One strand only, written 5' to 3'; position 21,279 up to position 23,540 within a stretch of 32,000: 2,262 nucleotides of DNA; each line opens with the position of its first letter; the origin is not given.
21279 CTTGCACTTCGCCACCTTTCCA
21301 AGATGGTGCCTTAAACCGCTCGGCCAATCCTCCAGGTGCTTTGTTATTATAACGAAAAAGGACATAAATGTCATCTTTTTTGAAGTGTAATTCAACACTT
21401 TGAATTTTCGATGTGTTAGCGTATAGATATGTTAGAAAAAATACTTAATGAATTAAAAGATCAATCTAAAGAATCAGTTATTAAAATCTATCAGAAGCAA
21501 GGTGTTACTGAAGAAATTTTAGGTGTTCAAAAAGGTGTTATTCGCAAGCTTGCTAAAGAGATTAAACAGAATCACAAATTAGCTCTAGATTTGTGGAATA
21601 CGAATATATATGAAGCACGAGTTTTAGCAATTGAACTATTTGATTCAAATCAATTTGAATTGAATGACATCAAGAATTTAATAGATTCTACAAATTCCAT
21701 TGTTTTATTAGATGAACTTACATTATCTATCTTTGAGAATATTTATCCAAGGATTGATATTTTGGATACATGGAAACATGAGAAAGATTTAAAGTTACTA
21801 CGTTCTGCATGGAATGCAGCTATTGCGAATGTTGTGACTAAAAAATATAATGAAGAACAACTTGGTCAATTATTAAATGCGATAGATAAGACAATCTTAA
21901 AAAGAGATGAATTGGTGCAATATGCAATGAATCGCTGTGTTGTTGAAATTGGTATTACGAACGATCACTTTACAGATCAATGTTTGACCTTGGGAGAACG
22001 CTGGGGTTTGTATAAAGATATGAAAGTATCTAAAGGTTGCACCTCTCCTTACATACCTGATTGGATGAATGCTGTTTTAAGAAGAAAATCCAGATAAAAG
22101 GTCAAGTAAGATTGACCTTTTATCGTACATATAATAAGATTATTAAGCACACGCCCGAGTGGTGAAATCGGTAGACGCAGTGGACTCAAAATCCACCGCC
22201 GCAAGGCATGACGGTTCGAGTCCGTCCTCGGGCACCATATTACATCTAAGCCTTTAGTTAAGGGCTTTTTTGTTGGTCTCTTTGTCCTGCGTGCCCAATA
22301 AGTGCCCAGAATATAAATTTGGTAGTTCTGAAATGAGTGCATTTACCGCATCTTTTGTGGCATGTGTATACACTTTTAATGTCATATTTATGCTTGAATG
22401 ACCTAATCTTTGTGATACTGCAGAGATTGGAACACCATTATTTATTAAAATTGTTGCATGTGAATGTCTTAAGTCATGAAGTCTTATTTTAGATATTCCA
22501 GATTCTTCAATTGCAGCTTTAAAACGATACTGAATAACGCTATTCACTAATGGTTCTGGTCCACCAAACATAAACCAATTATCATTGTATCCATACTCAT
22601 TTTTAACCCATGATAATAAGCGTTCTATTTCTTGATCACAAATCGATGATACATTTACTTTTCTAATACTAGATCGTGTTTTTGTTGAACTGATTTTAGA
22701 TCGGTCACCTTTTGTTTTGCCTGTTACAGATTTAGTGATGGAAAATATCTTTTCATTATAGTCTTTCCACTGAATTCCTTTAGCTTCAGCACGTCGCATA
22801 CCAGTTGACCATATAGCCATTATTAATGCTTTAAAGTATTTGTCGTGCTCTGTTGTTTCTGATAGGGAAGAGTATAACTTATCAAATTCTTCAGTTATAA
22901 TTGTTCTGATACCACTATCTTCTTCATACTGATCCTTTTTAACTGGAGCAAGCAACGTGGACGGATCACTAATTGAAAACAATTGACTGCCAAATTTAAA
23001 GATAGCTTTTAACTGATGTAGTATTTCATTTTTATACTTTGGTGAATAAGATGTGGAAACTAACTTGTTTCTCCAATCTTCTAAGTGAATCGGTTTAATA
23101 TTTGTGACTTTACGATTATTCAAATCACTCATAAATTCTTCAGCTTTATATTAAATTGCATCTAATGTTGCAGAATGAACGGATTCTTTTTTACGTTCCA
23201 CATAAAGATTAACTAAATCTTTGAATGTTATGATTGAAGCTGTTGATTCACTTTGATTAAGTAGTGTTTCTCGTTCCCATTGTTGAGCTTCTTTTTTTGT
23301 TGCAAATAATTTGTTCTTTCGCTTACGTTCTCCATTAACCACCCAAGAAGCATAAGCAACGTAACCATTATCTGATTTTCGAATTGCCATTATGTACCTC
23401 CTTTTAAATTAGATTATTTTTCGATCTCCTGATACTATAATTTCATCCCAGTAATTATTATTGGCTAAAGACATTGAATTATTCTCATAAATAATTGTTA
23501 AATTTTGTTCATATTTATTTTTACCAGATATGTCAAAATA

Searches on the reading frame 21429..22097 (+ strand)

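Call 4: search_protein_families(library=pfam, proteins=[window:21429-22097:+], max_evalue=0.1)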
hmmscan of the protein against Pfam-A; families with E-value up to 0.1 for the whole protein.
window:21429-22097:+ (222 aa): 2 families
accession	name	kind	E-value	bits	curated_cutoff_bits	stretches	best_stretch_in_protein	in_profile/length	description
PF08713.17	DNA_alkylation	-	2e-18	67.3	21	1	5-181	4-189/213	DNA alkylation repair enzyme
PF25528.1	DUF7917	-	0.099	13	27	0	110-156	18-64/68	Domain of unknown function (DUF7917)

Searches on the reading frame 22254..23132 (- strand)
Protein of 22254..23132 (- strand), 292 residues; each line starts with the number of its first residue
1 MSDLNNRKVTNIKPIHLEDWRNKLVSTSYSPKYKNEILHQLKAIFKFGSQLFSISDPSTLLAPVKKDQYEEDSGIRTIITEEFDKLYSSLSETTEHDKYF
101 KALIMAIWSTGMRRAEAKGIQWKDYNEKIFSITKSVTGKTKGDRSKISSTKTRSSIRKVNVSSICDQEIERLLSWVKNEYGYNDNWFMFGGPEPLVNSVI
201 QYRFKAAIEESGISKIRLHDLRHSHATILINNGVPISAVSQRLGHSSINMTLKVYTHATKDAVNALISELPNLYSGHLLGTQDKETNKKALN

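Call 4: search_protein_families(library=pfam, proteins=[window:22254-23132:-], max_evalue=0.1)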
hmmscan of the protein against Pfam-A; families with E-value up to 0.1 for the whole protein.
window:22254-23132:- (292 aa): 2 families
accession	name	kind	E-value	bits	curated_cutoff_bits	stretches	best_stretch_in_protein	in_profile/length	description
PF00589.27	Phage_integrase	-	2.2e-26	93.1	27.1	1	81-260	6-170/172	Phage integrase family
PF14659.12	Phage_int_SAM_3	-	0.011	16.4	22.6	1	3-24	36-57/58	Phage integrase, N-terminal SAM-like domain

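Call 5: search_protein_families(library=padloc, proteins=[window:22254-23132:-], max_evalue=0.1)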
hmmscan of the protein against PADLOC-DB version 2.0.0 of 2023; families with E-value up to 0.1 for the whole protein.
window:22254-23132:- (292 aa): 1 family
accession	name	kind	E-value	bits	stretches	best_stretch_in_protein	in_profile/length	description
PDLC03499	REase_II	-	0.0046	14.7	1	85-182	14-110/241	Type II restriction enzyme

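Call 6: search_protein_families(library=phrogs, proteins=[window:22254-23132:-], max_evalue=0.01)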
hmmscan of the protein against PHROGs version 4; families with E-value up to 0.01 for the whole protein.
window:22254-23132:- (292 aa): 8 families
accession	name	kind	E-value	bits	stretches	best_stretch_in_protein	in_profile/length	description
phrog_1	-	integration and excision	5.9e-53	182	1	4-281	200-458/611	integrase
phrog_216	-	integration and excision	1.2e-30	107.7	1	81-278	59-244/301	integrase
phrog_7685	-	integration and excision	3.9e-17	63.6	1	150-265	122-230/240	integrase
phrog_35951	-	unknown function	2.5e-07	32.1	1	204-264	9-68/97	-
phrog_25190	-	integration and excision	3.6e-07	31.5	1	203-265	34-96/109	integrase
phrog_7269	-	integration and excision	1.1e-06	29.5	1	204-270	17-81/89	integrase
phrog_23271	-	unknown function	8.4e-06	26.7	1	215-253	8-46/67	-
phrog_34557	-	integration and excision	0.00079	20.2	1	203-253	112-162/183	integrase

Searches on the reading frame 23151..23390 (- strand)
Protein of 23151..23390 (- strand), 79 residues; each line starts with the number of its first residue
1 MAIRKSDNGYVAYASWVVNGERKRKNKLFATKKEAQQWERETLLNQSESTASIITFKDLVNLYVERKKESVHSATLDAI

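Call 4: search_protein_families(library=pfam, proteins=[window:23151-23390:-], max_evalue=0.1)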
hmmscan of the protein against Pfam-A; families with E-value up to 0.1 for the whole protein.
window:23151-23390:- (79 aa): 3 families
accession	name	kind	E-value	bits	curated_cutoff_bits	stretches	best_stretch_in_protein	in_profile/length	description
PF14657.12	Arm-DNA-bind_4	-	2.8e-08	33.7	22.3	1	19-50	14-46/47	Arm DNA-binding domain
PF09954.14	DUF2188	-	0.00016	22.2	22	1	16-50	11-46/62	Uncharacterized protein conserved in bacteria (DUF2188)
PF00129.23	MHC_I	-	0.022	14.8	28.3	1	7-70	30-92/179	Class I Histocompatibility antigen, domains alpha 1 and 2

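Call 5: search_protein_families(library=padloc, proteins=[window:23151-23390:-], max_evalue=0.1)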
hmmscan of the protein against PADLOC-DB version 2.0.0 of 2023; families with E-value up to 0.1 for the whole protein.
window:23151-23390:- (79 aa): 1 family
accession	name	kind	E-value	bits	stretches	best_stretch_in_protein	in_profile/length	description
PDLC04941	PDC-S16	-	0.011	14.5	1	15-47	15-48/75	-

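Call 6: search_protein_families(library=phrogs, proteins=[window:23151-23390:-], max_evalue=0.01)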
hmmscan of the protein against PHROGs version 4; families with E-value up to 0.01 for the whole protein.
window:23151-23390:- (79 aa): 5 families
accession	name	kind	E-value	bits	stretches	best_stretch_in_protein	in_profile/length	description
phrog_1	-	integration and excision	4.4e-07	30.5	1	5-70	119-180/611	integrase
phrog_11531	-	integration and excision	4.2e-05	24.6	1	1-50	1-50/144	integrase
phrog_22824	-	unknown function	0.0003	21.8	1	1-43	1-47/57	-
phrog_23783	-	integration and excision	0.0019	19.2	1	10-75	17-81/162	integrase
phrog_17429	-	unknown function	0.0055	17.6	1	15-76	17-78/188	-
